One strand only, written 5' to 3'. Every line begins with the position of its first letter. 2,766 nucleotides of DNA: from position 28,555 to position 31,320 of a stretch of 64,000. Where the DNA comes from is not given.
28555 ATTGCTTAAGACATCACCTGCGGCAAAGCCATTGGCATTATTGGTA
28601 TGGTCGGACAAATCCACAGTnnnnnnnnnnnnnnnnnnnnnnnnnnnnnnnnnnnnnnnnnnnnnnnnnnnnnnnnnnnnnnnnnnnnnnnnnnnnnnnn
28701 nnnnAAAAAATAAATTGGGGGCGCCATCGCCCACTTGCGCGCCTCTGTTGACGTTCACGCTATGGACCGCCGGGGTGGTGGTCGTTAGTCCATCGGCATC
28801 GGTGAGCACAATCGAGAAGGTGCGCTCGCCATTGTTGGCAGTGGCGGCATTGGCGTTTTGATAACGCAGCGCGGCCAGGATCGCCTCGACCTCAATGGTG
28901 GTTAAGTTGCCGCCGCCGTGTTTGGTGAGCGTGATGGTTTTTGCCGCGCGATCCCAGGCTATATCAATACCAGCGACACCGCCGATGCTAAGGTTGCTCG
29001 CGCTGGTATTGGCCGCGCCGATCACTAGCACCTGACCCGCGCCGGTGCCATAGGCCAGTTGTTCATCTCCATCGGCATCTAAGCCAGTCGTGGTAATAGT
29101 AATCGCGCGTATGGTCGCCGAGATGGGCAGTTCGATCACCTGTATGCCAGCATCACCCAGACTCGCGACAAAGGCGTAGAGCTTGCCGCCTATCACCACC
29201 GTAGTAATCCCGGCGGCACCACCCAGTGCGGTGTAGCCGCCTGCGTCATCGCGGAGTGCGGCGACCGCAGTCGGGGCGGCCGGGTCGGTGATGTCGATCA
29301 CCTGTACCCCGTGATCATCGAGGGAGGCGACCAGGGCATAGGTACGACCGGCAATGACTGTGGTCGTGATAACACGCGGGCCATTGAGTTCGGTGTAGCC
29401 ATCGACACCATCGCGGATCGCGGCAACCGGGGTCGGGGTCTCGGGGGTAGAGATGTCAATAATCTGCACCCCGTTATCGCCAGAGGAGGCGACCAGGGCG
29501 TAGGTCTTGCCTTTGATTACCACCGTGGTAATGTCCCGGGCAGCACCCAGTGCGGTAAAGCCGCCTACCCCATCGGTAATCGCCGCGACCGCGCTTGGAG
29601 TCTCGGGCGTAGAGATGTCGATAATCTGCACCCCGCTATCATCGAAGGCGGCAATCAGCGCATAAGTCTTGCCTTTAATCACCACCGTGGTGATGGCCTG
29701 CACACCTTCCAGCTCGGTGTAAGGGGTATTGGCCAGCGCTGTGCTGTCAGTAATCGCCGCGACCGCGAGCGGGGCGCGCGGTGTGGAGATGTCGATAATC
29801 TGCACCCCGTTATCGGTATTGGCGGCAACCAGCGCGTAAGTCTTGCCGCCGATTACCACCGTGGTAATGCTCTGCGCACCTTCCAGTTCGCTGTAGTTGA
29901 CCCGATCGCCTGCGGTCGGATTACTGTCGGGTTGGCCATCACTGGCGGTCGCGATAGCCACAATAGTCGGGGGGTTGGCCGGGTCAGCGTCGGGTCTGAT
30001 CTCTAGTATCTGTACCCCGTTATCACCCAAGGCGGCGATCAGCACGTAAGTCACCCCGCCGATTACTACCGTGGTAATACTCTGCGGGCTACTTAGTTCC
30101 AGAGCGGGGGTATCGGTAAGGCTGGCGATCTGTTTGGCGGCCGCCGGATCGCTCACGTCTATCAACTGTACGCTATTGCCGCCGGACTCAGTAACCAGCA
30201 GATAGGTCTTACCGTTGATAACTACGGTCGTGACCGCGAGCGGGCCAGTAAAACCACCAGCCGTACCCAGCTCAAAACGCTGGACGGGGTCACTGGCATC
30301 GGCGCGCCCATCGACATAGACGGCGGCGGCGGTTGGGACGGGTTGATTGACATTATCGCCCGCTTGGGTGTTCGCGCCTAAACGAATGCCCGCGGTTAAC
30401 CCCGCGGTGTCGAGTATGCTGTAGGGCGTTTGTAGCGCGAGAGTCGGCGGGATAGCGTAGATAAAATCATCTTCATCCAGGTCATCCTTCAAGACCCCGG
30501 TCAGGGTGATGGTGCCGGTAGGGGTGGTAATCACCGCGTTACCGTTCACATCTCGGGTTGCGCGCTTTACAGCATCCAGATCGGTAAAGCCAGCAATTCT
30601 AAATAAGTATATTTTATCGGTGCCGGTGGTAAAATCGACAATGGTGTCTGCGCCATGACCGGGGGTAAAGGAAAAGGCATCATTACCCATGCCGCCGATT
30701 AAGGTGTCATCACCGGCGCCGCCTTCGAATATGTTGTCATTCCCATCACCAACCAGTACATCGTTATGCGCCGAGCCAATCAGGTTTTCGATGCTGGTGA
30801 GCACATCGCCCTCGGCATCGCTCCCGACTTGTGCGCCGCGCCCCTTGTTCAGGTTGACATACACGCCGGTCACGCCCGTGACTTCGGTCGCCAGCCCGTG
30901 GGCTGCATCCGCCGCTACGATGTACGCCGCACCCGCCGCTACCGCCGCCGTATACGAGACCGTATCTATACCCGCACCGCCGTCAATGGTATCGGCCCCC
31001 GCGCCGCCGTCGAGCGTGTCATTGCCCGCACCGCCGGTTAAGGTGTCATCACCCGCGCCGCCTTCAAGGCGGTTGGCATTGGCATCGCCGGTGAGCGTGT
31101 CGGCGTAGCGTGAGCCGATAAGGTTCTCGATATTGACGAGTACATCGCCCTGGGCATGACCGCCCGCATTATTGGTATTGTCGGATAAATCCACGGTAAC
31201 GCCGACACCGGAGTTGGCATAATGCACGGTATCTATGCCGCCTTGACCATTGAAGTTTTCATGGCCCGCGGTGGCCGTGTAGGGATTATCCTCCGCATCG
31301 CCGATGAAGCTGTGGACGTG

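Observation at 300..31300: Eightfold iteration of an RTX beta-roll + LVIVD beta-propeller supermodule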

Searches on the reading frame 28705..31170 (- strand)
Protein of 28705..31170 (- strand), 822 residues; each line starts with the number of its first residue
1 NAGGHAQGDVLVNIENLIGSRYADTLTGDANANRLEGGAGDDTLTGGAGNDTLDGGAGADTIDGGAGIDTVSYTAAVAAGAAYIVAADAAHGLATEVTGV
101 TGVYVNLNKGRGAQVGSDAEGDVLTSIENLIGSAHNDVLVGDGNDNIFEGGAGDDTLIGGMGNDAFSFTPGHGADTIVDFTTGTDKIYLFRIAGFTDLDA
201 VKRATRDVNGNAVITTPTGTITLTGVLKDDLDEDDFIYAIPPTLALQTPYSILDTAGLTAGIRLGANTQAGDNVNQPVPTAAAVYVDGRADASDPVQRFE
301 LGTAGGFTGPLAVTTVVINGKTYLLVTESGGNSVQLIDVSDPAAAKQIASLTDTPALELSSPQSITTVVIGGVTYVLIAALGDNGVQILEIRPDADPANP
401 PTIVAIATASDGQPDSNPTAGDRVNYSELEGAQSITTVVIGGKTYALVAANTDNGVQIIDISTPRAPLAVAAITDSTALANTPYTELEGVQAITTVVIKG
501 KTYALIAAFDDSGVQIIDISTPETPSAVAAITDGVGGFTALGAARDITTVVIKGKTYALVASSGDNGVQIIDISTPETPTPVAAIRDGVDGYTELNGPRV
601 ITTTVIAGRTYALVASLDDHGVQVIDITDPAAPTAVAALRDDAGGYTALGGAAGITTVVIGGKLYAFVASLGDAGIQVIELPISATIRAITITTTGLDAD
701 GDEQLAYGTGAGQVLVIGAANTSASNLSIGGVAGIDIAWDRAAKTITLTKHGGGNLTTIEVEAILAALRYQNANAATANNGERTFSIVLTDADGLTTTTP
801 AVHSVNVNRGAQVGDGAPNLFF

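Call 30: predict_structure(alignment_id=A2)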
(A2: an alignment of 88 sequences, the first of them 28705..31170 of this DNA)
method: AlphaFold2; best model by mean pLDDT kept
length: 822 residues; sequences in the alignment: 88
mean_pLDDT: 81.8   pTM: 0.68
mean pLDDT of the five models: 81.8, 81.5, 78.7, 77.5, 77.0
residues with pLDDT >= 90: 368; 70-90: 294; 50-70: 96; < 50: 64
segments of 3 or more residues with pLDDT < 50: 1-9, 75-78, 110-123, 239-254, 797-799, 809-822
pLDDT, mean of each block of 10 residues (from residue 1): 39 59 75 75 76 72 70 56 76 76 66 41 52 70 73 81 82 87 86 76 92 91 93 76 34 53 67 72 91 75 79 93 94 94 93 88 95 93 93 75 77 59 74 96 95 96 92 83 94 94 97 98 97 98 98 92 98 98 98 98 89 98 97 96 97 96 93 96 83 87 85 85 91 91 93 85 86 82 82 59 51 37 26
secondary structure, 60 per line:
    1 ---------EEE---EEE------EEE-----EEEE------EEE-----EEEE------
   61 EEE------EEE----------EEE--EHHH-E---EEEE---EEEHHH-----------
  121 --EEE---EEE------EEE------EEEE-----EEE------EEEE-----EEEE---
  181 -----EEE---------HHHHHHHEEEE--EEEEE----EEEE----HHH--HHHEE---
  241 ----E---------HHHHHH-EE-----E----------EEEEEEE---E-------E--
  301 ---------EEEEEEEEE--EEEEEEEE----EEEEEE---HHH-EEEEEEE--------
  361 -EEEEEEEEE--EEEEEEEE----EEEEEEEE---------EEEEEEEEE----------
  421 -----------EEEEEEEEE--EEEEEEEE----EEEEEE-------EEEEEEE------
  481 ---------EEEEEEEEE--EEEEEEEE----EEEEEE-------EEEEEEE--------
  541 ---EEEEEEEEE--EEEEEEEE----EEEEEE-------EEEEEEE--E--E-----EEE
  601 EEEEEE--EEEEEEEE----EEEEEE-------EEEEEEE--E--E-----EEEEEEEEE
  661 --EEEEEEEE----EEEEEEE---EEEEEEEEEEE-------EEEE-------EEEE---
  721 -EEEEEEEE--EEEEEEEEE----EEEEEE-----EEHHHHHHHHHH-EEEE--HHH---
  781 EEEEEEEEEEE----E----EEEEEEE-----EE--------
elements in order (helices of 4 or more, strands of 3 or more residues): E10-12 E16-18 E25-27 E33-36 E43-45 E51-54 E61-63 E70-72 E83-85 E97-100 E104-106 E123-125 E129-131 E138-140 E147-150 E156-158 E165-168 E174-177 E186-188 H198-204 E205-208 E211-215 E220-223 H255-260 E280-286 E310-318 E321-328 E333-338 E346-352 E362-370 E373-380 E385-392 E402-410 E432-440 E443-450 E455-460 E468-474 E490-498 E501-508 E513-518 E526-532 E544-552 E555-562 E567-572 E580-586 E598-606 E609-616 E621-626 E634-640 E652-660 E663-670 E675-681 E685-695 E703-706 E714-717 E722-729 E732-740 E745-750 H758-767 E769-772 E781-791 E801-807

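Call 32: fold_search(model_id=the predicted structure, library=pdb)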
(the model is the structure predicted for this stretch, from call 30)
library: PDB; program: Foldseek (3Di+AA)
matches with E <= 10: 1366; with E <= 0.001: 713
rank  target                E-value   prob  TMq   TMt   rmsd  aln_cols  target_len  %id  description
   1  8hq2_D                7.3e-19  1.00  0.34  0.53  14.0       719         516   10  Crystal structure of human ADAM22 in complex with human LGI1 mutant (released 2023-12-13)
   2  8hpy_D                1.7e-18  1.00  0.33  0.51  16.2       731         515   10  Crystal structure of human LGI1-ADAM22 complex (released 2023-12-13)
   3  8y6b_D                3.2e-18  1.00  0.35  0.53  14.6       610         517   10  Structure of human LGI1-ADAM22 complex in space group P212121 (released 2024-02-14)
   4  5y31_B                7.0e-17  1.00  0.34  0.53  14.1       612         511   10  Crystal structure of human LGI1-ADAM22 complex (released 2018-05-02)
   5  9kzc_B                1.6e-16  1.00  0.35  0.82   4.0       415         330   11  Cryo-EM structure of the LGI1 LRR-LGI1 EPTP-ADAM22 ECD complex (released 2025-06-25)
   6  5y2z_H                2.0e-16  1.00  0.35  0.82   4.2       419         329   12  Crystal structure of human LGI1 EPTP-ADAM22 complex (released 2018-05-02)
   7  5y2z_B                3.8e-16  1.00  0.34  0.80   5.4       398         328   12  Crystal structure of human LGI1 EPTP-ADAM22 complex (released 2018-05-02)
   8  9dkh_C                6.3e-12  1.00  0.33  0.71   5.1       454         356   10  CryoEM structures of yeast cytoplasmic dynein in the presence of ATP and Lis1. (released 2025-05-28)
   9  9dkx_C                5.5e-11  1.00  0.34  0.75   4.1       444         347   10  CryoEM structures of yeast cytoplasmic dynein in the presence of ATP and Lis1. (released 2025-06-04)
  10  9dj7_C                7.6e-11  1.00  0.34  0.75   4.1       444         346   11  CryoEM structures of yeast cytoplasmic dynein in the presence of ATP and Lis1. (released 2025-05-28)
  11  9dld_C                8.1e-11  1.00  0.32  0.70   4.8       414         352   10  CryoEM structures of yeast cytoplasmic dynein in the presence of ATP and Lis1. (released 2025-05-28)
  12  9dmw_C                1.0e-10  1.00  0.33  0.73   4.4       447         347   10  CryoEM structures of yeast cytoplasmic dynein in the presence of ATP and Lis1. (released 2025-06-04)
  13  9dkm_C                1.4e-10  1.00  0.34  0.76   4.0       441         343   10  CryoEM structures of yeast cytoplasmic dynein in the presence of ATP and Lis1. (released 2025-06-04)
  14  7mgm_B                1.7e-10  1.00  0.33  0.73   4.6       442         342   10  Structure of yeast cytoplasmic dynein with AAA3 Walker B mutation bound to Lis1 (released 2022-01-19)
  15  9dta_A                3.0e-10  1.00  0.31  0.69   6.5       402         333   11  Crystal structure of the WDR domain of WDR91 in complex with DR3448 (released 2024-10-16)
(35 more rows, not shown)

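Call 57: search_solved_structures(query=window:28705-31170:-, max_evalue=0.01)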
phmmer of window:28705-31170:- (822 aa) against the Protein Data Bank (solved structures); distinct sequences matched with E-value up to 0.01: 35.
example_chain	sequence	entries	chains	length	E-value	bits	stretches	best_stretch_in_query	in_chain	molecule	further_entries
7usl_C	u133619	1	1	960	2.7e-51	177.9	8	4-165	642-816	Bifunctional hemolysin-adenylate cyclase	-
7rah_E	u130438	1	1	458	4.8e-33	117.6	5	22-164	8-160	Bifunctional adenylate cyclase toxin/hemolysin CyaA,Bifunctional adenylate cyclase toxin/h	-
6sus_A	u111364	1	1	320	2.5e-20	75.6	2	4-165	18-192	Bifunctional hemolysin/adenylate cyclase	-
9p6c_A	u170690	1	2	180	1.5e-08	36.6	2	131-189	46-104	Hemolysin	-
2z8z_A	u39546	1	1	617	5.5e-08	34.7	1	130-238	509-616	Lipase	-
2z8x_A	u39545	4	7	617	5.8e-08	34.6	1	17-238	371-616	Lipase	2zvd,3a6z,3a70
2zj7_A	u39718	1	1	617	5.8e-08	34.6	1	17-238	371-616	Lipase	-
2zj6_A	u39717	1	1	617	5.9e-08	34.6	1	17-238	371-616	Lipase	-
5cvw_A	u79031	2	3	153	1.9e-07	32.9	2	19-69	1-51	Bifunctional hemolysin/adenylate cyclase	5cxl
2agm_A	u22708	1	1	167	2.4e-07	32.6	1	15-69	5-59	Poly(beta-D-mannuronate) C5 epimerase 4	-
9p0c_A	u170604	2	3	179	5.1e-07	31.5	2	19-69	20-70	Hemolysin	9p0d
1k7i_A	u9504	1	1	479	6.8e-07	31.1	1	67-185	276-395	secreted protease C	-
1go8_P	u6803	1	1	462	7.3e-07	31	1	67-185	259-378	PROTEASE C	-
1k7q_A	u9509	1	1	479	7.4e-07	31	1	67-185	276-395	SECRETED PROTEASE C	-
3hb2_P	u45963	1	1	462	7.4e-07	31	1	67-185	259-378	Secreted protease C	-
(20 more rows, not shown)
